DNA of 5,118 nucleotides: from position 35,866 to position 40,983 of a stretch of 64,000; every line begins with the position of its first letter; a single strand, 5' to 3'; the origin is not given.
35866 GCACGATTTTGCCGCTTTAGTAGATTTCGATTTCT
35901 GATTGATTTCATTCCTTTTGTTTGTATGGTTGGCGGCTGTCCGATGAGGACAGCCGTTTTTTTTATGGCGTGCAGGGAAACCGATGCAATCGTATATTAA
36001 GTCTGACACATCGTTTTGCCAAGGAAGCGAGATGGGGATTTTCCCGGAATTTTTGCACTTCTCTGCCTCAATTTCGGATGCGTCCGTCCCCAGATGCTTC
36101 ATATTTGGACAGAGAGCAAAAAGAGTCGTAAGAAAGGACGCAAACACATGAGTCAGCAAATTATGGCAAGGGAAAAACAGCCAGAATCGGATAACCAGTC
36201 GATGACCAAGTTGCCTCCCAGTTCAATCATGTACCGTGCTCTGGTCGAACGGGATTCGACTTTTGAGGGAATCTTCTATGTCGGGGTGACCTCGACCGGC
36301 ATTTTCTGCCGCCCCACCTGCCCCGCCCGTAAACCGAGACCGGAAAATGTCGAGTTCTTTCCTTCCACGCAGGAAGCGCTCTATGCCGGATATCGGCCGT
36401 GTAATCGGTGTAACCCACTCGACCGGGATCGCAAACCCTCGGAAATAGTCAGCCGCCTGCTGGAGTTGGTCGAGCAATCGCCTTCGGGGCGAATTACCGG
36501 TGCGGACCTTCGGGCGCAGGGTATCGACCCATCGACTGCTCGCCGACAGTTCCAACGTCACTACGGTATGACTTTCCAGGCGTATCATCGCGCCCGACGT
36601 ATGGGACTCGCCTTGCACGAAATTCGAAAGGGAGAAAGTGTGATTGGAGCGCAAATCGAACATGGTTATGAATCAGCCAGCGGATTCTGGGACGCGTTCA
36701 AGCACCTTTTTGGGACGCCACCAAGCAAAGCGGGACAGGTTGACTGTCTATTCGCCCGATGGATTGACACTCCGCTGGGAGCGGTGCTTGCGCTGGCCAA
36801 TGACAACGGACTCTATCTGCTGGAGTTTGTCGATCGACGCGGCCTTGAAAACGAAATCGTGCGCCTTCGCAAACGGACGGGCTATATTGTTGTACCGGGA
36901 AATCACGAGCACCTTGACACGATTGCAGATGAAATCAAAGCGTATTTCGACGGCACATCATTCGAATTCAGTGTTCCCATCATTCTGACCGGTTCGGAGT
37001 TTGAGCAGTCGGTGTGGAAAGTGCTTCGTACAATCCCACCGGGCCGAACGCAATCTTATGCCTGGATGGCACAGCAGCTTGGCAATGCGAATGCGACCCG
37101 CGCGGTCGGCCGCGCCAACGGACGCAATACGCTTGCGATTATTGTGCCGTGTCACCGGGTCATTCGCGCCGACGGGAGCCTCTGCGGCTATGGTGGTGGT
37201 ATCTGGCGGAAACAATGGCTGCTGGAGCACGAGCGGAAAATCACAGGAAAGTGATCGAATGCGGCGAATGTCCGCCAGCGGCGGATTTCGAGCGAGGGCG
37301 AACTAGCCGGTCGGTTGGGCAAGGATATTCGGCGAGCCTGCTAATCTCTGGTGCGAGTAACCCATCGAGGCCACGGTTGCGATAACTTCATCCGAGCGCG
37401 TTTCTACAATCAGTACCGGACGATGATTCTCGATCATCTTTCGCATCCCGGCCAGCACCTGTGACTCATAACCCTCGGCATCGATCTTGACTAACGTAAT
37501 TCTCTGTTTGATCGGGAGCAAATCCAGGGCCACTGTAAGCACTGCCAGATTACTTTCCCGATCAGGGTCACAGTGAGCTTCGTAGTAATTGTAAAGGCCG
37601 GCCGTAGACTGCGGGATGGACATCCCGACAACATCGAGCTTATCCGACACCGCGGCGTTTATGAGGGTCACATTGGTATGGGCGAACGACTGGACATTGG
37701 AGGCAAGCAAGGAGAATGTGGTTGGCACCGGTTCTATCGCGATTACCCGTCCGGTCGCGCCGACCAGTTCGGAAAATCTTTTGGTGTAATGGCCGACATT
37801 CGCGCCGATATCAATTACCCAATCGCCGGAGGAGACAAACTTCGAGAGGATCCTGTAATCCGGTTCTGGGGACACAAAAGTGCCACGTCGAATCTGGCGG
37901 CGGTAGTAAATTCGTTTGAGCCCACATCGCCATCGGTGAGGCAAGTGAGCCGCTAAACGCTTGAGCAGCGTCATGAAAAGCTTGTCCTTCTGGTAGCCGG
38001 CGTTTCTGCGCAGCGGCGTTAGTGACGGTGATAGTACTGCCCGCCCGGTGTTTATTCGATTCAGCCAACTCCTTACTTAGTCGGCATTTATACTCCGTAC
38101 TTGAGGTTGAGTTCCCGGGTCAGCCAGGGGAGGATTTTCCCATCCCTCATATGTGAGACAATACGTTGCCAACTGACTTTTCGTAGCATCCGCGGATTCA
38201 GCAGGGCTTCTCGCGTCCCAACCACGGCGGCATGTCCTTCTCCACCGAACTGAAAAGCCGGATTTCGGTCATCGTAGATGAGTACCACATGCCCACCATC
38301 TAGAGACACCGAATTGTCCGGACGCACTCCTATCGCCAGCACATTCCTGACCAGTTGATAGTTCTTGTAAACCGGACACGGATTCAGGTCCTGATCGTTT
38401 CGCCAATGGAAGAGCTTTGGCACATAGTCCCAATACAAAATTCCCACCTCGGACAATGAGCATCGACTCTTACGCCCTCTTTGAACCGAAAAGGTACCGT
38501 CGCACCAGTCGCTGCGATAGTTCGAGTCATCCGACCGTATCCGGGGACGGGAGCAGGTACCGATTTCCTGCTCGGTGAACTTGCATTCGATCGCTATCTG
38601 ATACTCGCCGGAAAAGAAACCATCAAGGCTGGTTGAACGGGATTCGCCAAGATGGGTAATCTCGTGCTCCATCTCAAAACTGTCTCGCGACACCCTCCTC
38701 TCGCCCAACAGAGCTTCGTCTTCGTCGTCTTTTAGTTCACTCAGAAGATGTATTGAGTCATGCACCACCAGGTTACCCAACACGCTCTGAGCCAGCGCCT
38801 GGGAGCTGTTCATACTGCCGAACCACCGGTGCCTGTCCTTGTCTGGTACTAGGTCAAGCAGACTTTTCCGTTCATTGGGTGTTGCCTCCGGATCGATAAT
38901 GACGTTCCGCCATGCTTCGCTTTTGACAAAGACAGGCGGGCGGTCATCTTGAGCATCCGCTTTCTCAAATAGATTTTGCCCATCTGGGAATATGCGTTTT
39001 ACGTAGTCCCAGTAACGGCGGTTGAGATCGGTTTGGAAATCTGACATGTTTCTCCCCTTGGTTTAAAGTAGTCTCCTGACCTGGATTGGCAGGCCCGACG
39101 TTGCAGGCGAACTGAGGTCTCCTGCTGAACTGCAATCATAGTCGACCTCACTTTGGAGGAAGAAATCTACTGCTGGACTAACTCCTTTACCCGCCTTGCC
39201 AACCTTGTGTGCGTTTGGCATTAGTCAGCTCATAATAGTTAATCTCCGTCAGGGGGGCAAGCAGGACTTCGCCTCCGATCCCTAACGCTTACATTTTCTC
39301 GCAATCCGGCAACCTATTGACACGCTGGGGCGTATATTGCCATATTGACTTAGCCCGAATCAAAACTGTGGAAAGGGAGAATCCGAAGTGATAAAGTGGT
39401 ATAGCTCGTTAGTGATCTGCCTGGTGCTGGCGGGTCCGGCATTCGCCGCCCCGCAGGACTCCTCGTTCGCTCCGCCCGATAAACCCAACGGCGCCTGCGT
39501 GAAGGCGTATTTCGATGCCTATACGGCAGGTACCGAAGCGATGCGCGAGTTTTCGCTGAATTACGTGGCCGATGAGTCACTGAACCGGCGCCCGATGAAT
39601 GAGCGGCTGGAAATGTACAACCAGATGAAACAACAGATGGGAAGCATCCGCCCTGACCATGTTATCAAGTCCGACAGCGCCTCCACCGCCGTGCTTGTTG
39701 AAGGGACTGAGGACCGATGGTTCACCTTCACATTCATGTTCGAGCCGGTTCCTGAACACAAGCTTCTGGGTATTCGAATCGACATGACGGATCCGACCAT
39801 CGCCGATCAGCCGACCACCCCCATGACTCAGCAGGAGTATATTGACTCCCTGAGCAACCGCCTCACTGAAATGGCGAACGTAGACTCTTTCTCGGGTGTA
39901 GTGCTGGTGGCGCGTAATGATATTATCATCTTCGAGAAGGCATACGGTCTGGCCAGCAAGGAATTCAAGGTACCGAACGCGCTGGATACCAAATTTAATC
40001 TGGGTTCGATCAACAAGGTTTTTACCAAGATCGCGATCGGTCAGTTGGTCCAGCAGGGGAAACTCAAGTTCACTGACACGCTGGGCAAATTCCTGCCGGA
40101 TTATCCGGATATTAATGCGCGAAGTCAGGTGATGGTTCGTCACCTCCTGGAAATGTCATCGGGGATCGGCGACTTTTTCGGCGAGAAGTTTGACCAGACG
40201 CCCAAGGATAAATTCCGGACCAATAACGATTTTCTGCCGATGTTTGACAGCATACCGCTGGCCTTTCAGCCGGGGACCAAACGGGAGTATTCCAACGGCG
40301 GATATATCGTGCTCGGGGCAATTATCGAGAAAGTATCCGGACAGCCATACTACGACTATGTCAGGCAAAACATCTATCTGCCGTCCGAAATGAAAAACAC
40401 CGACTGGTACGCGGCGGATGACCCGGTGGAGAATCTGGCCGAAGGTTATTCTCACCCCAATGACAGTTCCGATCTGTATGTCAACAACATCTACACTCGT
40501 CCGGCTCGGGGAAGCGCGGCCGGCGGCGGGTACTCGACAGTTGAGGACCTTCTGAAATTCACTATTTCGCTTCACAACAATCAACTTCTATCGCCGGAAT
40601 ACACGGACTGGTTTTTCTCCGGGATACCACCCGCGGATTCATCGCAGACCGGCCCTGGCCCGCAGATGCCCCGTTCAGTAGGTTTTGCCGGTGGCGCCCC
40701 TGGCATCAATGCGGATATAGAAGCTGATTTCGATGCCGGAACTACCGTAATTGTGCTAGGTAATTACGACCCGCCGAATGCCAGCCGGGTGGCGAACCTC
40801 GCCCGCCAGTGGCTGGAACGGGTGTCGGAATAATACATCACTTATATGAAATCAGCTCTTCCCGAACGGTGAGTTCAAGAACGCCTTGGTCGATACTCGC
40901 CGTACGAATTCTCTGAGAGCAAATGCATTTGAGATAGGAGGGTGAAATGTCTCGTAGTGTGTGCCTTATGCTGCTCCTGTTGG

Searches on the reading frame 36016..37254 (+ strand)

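Call 33: search_protein_families(library=pfam, proteins=[window:36016-37254:+], max_evalue=0.00001)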
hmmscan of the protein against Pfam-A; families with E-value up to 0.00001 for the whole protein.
window:36016-37254:+ (412 aa): 3 families
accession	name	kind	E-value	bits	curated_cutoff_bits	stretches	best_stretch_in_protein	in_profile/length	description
PF01035.26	DNA_binding_1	-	2.2e-33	114.3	27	1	328-407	1-80/81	6-O-methylguanine DNA methyltransferase, DNA binding domain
PF02805.21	Ada_Zn_binding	-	3e-30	104.4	23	1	72-134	2-64/65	Metal binding domain of Ada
PF12833.13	HTH_18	-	3.5e-16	59.7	33.6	1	168-238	5-76/80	Helix-turn-helix domain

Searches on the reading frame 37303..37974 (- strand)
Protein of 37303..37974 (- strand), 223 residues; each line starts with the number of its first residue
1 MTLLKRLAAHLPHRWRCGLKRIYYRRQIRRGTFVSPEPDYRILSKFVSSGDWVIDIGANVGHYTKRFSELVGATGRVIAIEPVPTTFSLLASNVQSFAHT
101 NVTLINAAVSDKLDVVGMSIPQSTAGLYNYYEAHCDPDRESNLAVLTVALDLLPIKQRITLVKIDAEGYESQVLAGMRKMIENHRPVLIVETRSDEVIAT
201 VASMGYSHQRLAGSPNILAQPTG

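Call 33: search_protein_families(library=pfam, proteins=[window:37303-37974:-], max_evalue=0.00001)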
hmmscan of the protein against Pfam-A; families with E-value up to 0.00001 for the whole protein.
window:37303-37974:- (223 aa): 1 family
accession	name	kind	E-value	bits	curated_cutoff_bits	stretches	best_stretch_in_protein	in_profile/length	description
PF05050.19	Methyltransf_21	-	6e-17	62.7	22.7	1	55-206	1-171/173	Methyltransferase FkbM domain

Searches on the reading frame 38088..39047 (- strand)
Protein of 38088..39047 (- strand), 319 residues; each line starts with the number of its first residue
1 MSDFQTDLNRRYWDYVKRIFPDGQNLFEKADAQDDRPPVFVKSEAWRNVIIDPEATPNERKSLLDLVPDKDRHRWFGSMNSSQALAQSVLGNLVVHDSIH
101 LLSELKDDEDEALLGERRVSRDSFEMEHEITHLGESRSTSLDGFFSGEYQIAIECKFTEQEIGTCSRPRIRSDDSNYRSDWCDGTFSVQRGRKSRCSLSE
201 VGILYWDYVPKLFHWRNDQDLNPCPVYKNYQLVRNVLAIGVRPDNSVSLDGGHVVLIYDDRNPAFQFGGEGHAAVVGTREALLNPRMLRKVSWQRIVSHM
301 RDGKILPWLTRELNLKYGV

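Call 33: search_protein_families(library=pfam, proteins=[window:38088-39047:-], max_evalue=0.00001)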
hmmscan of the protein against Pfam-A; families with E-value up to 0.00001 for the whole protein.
window:38088-39047:- (319 aa): 1 family
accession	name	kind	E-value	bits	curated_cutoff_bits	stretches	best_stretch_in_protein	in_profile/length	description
PF22558.3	REase-ARP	-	1.3e-24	87.7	27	1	69-318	56-270/270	Restriction Endonuclease associating with ARP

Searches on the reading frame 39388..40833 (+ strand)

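Call 34: search_protein_families(library=pfam, proteins=[window:39388-40833:+], max_evalue=0.00001)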
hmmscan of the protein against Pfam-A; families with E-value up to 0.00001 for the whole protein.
window:39388-40833:+ (481 aa): 1 family
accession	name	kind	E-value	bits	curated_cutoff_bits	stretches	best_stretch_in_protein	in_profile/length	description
PF00144.29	Beta-lactamase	-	7.9e-51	173.6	27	1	169-474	16-324/329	Beta-lactamase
